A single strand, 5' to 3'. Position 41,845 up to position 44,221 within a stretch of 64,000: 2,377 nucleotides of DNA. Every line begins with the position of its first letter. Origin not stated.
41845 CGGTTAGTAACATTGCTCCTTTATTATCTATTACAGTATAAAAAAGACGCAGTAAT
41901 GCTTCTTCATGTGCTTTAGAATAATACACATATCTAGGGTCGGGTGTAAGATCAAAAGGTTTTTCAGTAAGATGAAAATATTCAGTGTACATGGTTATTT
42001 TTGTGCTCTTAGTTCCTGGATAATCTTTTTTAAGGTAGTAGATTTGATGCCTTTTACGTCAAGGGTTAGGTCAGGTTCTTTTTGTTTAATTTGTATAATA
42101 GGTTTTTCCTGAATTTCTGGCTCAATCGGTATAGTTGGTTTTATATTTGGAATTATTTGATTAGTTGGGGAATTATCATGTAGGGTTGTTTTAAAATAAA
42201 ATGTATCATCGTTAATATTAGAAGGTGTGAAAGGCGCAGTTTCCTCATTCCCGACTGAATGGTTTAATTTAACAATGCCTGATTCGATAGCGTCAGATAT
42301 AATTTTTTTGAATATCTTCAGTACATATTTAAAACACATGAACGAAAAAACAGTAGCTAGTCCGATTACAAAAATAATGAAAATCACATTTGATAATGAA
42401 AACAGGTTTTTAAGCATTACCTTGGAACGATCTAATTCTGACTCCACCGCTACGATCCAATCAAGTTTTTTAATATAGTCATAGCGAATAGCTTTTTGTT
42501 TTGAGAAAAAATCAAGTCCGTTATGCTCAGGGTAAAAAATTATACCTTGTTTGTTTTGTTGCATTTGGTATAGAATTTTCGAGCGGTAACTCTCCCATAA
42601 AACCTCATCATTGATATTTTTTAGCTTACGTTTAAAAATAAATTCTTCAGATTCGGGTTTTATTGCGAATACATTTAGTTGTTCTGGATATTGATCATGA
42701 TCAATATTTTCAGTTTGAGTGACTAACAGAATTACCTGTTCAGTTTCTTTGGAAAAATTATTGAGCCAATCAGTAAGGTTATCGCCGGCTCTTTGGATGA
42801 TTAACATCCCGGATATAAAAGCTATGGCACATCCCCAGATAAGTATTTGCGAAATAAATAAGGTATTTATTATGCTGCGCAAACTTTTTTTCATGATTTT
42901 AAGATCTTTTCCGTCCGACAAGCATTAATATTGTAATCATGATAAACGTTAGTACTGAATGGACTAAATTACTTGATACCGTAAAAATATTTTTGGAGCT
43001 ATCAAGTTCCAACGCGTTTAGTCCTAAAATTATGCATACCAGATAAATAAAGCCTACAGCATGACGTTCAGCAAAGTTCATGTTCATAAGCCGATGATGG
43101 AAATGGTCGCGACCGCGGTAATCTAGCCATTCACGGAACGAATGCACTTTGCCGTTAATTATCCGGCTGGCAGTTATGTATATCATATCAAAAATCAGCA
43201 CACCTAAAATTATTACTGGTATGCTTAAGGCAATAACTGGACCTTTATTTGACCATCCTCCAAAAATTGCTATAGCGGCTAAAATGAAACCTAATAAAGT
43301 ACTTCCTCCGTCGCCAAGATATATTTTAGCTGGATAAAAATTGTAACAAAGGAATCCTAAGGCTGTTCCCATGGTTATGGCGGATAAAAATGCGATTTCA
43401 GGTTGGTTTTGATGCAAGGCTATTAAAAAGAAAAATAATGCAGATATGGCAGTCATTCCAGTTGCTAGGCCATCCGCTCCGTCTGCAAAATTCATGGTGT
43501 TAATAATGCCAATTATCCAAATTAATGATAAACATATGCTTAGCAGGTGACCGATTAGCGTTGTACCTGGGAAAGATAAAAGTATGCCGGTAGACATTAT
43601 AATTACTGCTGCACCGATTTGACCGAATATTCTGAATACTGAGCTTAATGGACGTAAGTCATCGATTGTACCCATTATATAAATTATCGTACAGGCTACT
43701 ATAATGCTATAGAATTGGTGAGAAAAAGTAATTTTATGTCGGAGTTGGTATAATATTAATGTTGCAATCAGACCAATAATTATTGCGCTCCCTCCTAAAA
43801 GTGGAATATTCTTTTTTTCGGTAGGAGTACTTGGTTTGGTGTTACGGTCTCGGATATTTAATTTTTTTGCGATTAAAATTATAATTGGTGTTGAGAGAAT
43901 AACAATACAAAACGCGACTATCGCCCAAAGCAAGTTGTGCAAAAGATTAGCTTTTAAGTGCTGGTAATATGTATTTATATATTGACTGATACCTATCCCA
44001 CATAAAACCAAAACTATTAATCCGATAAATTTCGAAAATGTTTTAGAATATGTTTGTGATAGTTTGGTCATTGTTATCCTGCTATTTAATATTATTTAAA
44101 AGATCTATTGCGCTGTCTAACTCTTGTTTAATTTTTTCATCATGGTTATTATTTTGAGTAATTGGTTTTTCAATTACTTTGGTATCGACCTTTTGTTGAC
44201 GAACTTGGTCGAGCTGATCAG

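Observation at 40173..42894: A trio of sensor-like membrane protein, ExeA-like AAA ATPase and HD-GYP protein is inserted between the initiating transferase and the export genes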

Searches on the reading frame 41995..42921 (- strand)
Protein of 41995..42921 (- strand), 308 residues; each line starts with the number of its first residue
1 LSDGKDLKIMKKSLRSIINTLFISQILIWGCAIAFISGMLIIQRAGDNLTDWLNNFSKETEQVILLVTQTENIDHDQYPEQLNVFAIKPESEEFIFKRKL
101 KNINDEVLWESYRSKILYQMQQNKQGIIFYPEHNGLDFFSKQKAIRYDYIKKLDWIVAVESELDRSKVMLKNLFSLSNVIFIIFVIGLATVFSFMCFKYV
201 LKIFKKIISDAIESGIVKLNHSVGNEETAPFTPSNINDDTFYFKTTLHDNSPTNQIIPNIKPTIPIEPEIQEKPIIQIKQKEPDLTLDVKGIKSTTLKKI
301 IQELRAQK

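Call 3: search_protein_families(library=pfam, proteins=[window:41995-42921:-], max_evalue=0.01)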
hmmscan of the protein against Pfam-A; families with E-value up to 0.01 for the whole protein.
window:41995-42921:- (308 aa): 0 families

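Call 4: search_protein_families(library=ncbifam, proteins=[window:41995-42921:-], max_evalue=0.01)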
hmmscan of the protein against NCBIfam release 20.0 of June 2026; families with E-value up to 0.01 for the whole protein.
window:41995-42921:- (308 aa): 0 families

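Call 14: find_homologous_proteins(query=window:41995-42921:-)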
Query window:41995-42921:- (308 aa): 1 proteins with E <= 0.001 among 704 candidates.
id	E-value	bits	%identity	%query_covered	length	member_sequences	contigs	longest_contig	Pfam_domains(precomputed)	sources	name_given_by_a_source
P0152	1.1e-191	654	100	97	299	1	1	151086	-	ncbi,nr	ncbi:MAG: hypothetical protein HQL25_02190 [Candidatus Omnitrophica bacterium]|nr:hypothetical prote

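Call 40: search_protein_representatives(protein=window:41995-42894:-)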
Query: 299 residues. Proteins with E-value up to 0.001 (for the whole library): 70; up to 1e-10: 32; up to 1e-30: 1. The best 70 are listed.
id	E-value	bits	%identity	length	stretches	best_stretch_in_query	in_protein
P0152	2.7e-192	653.7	100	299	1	1-299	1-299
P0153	3.3e-21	92.4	30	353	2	1-213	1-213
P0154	2.0e-20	89.8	32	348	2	4-227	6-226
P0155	5.6e-19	85.1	34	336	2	11-210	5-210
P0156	1.6e-18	83.6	28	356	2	1-265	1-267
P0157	2.9e-18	82.8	34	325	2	61-211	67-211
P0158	4.6e-18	82.1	31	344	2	39-212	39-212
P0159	1.0e-17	80.9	32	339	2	8-279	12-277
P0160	2.4e-17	79.7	30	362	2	3-212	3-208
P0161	2.7e-17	79.6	32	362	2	16-251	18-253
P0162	2.9e-17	79.5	30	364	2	2-213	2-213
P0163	3.1e-17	79.4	31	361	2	19-213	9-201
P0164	6.4e-17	78.3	30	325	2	7-211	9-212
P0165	6.5e-16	75.0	26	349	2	46-276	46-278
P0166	1.2e-15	74.1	26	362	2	34-212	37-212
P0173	3.4e-13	66.1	42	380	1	75-198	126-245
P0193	3.9e-09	52.8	32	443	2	76-182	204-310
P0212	1.8e-04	37.5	27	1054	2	88-199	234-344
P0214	3.4e-04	36.6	31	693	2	93-208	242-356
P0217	4.8e-04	36.1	34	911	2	107-170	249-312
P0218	5.8e-04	35.8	31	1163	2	108-200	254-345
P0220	7.8e-04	35.4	34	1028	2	107-185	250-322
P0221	8.2e-04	35.3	32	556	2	88-179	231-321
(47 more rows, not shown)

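Call 43: search_protein_families(library=pfam, proteins=[P0212, P0214, P0217, P0218, P0220, P0221, P0153, P0154, P0173, P0193], max_evalue=0.01)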
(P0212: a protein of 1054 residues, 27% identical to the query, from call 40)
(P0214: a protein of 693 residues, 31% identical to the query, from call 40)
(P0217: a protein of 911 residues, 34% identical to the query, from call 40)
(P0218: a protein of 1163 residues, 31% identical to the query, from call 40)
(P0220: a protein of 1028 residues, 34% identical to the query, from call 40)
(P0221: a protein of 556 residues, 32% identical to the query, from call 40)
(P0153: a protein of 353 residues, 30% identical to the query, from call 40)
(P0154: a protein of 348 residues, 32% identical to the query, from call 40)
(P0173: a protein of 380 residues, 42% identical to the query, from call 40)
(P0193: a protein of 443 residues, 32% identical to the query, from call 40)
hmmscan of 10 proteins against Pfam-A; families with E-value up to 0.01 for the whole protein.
P0212 (1054 aa): 12 families
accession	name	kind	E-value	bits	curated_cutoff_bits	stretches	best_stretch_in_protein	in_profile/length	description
PF08269.17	dCache_2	-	4.6e-51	174.2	26.5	1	63-304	39-298/298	Cache domain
PF17201.10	Cache_3-Cache_2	-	2.7e-45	155.4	27.7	2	204-310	188-296/299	Cache 3/Cache 2 fusion domain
PF17200.10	sCache_2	-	6.7e-43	146.7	25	2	208-308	42-150/155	Single Cache domain 2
PF02518.31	HATPase_c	-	2.5e-26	92.7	26.4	1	686-804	1-107/111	Histidine kinase-, DNA gyrase B-, and HSP90-like ATPase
PF00512.31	HisKA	-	2.4e-23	82.4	26.9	1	573-639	1-66/66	His Kinase A (phospho-acceptor) domain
PF00072.30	Response_reg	-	1.5e-17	64.2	30.2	1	837-962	1-109/111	Response regulator receiver domain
PF00672.30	HAMP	-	1.9e-10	41.3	25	1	333-382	3-52/53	HAMP domain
PF08448.16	PAS_4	-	5.6e-10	39.9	23.1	1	409-530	4-110/110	PAS fold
PF02743.24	dCache_1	-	2.4e-07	31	45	1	203-296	151-239/240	Cache domain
PF13426.13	PAS_9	-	5.8e-06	27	27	1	410-527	1-103/103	PAS domain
PF00989.32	PAS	-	6.2e-05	23.4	22.6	1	402-443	3-44/113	PAS fold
PF13188.13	PAS_8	-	0.00013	22.2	21.8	1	405-440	6-38/65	PAS domain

P0214 (693 aa): 6 families
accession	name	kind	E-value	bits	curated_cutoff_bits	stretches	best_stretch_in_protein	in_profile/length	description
PF08269.17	dCache_2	-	3.2e-45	155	26.5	2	41-237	32-223/298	Cache domain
PF17201.10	Cache_3-Cache_2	-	1.9e-43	149.3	27.7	2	208-313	191-298/299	Cache 3/Cache 2 fusion domain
PF17200.10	sCache_2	-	3.4e-43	147.7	25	2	207-312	40-153/155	Single Cache domain 2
PF00015.26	MCPsignal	-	1.6e-33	116.4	34.6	2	480-645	6-171/172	Methyl-accepting chemotaxis protein (MCP) signalling domain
PF02743.24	dCache_1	-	6.1e-10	39.5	45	1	206-297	153-239/240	Cache domain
PF00672.30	HAMP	-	2.3e-09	37.9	25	1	333-384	2-52/53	HAMP domain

P0217 (911 aa): 13 families
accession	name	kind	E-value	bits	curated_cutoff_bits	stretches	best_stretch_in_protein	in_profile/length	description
PF08269.17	dCache_2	-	1e-50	173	26.5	1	41-300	21-298/298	Cache domain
PF17200.10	sCache_2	-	2.3e-48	164.5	25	2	73-197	11-147/155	Single Cache domain 2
PF17201.10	Cache_3-Cache_2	-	4.6e-41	141.5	27.7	2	202-306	189-296/299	Cache 3/Cache 2 fusion domain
PF02518.31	HATPase_c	-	1.3e-23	84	26.4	1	642-763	2-110/111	Histidine kinase-, DNA gyrase B-, and HSP90-like ATPase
PF00072.30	Response_reg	-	4.6e-22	78.7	30.2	1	786-898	1-111/111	Response regulator receiver domain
PF00672.30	HAMP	-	2.8e-14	53.6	25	1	327-378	1-52/53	HAMP domain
PF02743.24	dCache_1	-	1.3e-12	48.2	45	1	199-292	150-239/240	Cache domain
PF00989.32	PAS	-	9.7e-10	38.9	22.6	1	397-509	2-113/113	PAS fold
PF00512.31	HisKA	-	2.5e-07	31.1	26.9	1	536-595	3-61/66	His Kinase A (phospho-acceptor) domain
PF08448.16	PAS_4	-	1e-06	29.4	23.1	1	402-514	1-110/110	PAS fold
PF13188.13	PAS_8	-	2.9e-06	27.4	21.8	1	397-442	2-47/65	PAS domain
PF17203.10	sCache_3_2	-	0.00011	22.8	28.4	0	57-151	20-89/140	Single cache domain 3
PF13426.13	PAS_9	-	0.00023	21.8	27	1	412-511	7-103/103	PAS domain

P0218 (1163 aa): 15 families
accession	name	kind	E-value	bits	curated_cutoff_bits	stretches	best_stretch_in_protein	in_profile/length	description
PF08269.17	dCache_2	-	1.2e-54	185.9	26.5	1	44-303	21-297/298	Cache domain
PF17200.10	sCache_2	-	7.1e-48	162.9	25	2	75-199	10-146/155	Single Cache domain 2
PF17201.10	Cache_3-Cache_2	-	1.3e-45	156.4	27.7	2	204-311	188-297/299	Cache 3/Cache 2 fusion domain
PF02518.31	HATPase_c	-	6.4e-24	85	26.4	1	811-920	2-106/111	Histidine kinase-, DNA gyrase B-, and HSP90-like ATPase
PF00072.30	Response_reg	-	7.2e-20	71.7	30.2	1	953-1064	1-110/111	Response regulator receiver domain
PF00512.31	HisKA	-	8.1e-20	71.1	26.9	1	698-763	2-66/66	His Kinase A (phospho-acceptor) domain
PF08448.16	PAS_4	-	1.4e-15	57.9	23.1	1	541-661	4-110/110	PAS fold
PF13426.13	PAS_9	-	4.1e-15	56.4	27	2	542-658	1-103/103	PAS domain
PF02743.24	dCache_1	-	3.9e-11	43.4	45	1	202-296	150-239/240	Cache domain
PF00989.32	PAS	-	1.4e-10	41.6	22.6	1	534-622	3-92/113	PAS fold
PF13188.13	PAS_8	-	5.7e-10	39.2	21.8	1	533-573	2-42/65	PAS domain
PF00672.30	HAMP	-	4.5e-07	30.5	25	1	332-382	2-52/53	HAMP domain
PF08447.18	PAS_3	-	6.9e-07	29.9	25.6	1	431-502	4-77/89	PAS fold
PF12860.13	PAS_7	-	0.0026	18.3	27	0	504-525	94-115/115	PAS fold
PF23198.2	PDE8A_N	-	0.0038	17.6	29.6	0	961-1047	21-111/147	PDE8A-like, N-terminal domain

P0220 (1028 aa): 12 families
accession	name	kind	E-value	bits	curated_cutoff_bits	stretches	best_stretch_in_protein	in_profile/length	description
PF08269.17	dCache_2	-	1.7e-46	159.2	26.5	1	39-301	18-298/298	Cache domain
PF17200.10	sCache_2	-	1.5e-42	145.6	25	2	70-198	7-147/155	Single Cache domain 2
PF17201.10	Cache_3-Cache_2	-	2.4e-42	145.7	27.7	2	202-308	188-297/299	Cache 3/Cache 2 fusion domain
PF02518.31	HATPase_c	-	2e-27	96.3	26.4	1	651-766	2-109/111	Histidine kinase-, DNA gyrase B-, and HSP90-like ATPase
PF00072.30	Response_reg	-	1.8e-24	86.5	30.2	1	794-904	1-109/111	Response regulator receiver domain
PF00512.31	HisKA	-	1.4e-23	83.1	26.9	1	538-603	1-66/66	His Kinase A (phospho-acceptor) domain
PF13426.13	PAS_9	-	5.9e-10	39.8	27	1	415-518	2-103/103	PAS domain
PF00672.30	HAMP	-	3.4e-09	37.3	25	1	328-379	1-52/53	HAMP domain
PF00989.32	PAS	-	5.9e-09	36.4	22.6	1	405-516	2-113/113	PAS fold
PF02743.24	dCache_1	-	2.4e-08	34.3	45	1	200-293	150-239/240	Cache domain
PF13188.13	PAS_8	-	9.8e-07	28.9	21.8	1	405-447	2-44/65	PAS domain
PF08448.16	PAS_4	-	2.6e-05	24.8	23.1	1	410-521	1-110/110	PAS fold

P0221 (556 aa): 9 families
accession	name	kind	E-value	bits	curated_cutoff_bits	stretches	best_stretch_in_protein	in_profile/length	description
PF08269.17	dCache_2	-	6.1e-45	154.1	26.5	1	41-301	21-298/298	Cache domain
PF17200.10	sCache_2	-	1.2e-43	149.2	25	2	204-308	41-153/155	Single Cache domain 2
PF17201.10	Cache_3-Cache_2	-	9.2e-43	147.1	27.7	2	201-308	188-297/299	Cache 3/Cache 2 fusion domain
PF02743.24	dCache_1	-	3.6e-12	46.8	45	2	199-293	150-239/240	Cache domain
PF00512.31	HisKA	-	1.5e-10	41.4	26.9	1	524-552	1-29/66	His Kinase A (phospho-acceptor) domain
PF00672.30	HAMP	-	1.3e-09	38.6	25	1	328-379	1-52/53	HAMP domain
PF13426.13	PAS_9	-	4.8e-09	36.9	27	1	401-503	2-102/103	PAS domain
PF00989.32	PAS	-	1.7e-07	31.7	22.6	1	390-501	1-112/113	PAS fold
PF13188.13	PAS_8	-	1.1e-06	28.8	21.8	1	390-437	1-48/65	PAS domain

P0153 (353 aa): 0 families

P0154 (348 aa): 0 families

P0173 (380 aa): 1 family
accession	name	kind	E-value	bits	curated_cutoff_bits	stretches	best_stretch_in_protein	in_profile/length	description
PF08269.17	dCache_2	-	0.0019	17.8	26.5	1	123-200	206-290/298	Cache domain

P0193 (443 aa): 0 families

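Call 74: search_protein_families(library=padloc, proteins=[window:41995-42894:-], max_evalue=0.01)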
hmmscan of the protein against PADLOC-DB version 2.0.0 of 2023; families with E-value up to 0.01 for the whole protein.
window:41995-42894:- (299 aa): 0 families

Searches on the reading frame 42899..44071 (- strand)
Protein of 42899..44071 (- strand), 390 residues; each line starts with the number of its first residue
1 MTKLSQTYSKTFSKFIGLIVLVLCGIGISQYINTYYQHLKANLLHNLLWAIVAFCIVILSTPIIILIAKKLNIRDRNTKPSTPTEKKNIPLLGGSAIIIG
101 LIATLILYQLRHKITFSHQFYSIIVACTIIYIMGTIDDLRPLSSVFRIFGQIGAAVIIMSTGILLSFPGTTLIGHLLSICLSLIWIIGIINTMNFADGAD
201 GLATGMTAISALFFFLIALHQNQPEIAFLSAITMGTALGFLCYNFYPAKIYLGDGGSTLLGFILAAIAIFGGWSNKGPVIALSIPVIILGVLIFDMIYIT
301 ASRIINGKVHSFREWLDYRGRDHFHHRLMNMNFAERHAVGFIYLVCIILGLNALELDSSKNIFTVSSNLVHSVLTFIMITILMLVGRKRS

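Call 3: search_protein_families(library=pfam, proteins=[window:42899-44071:-], max_evalue=0.01)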
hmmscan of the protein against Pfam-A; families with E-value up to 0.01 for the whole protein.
window:42899-44071:- (390 aa): 1 family
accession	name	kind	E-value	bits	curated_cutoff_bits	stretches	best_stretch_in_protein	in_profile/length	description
PF00953.26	Glycos_transf_4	-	8e-36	123.9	27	1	122-270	3-158/160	Glycosyl transferase family 4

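Call 4: search_protein_families(library=ncbifam, proteins=[window:42899-44071:-], max_evalue=0.01)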
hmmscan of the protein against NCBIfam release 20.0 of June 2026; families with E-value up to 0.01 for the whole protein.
window:42899-44071:- (390 aa): 3 families
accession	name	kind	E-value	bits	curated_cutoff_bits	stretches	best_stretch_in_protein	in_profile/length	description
TIGR02380.1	ECA_wecA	exception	5.6e-25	88.2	326.05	1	53-377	3-327/346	UDP-N-acetylglucosamine--undecaprenyl-phosphate N-acetylglucosaminephosphotransferase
NF053644.1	MraY_archaea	equivalog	5.8e-24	85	450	1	147-320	153-318/340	pseudomurein biosynthesis MraY family phospho-N-acetylmuramoyl-pentapeptide-transferase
TIGR00445.1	mraY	equivalog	8.6e-16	58.3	192.05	1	61-352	5-313/321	phospho-N-acetylmuramoyl-pentapeptide-transferase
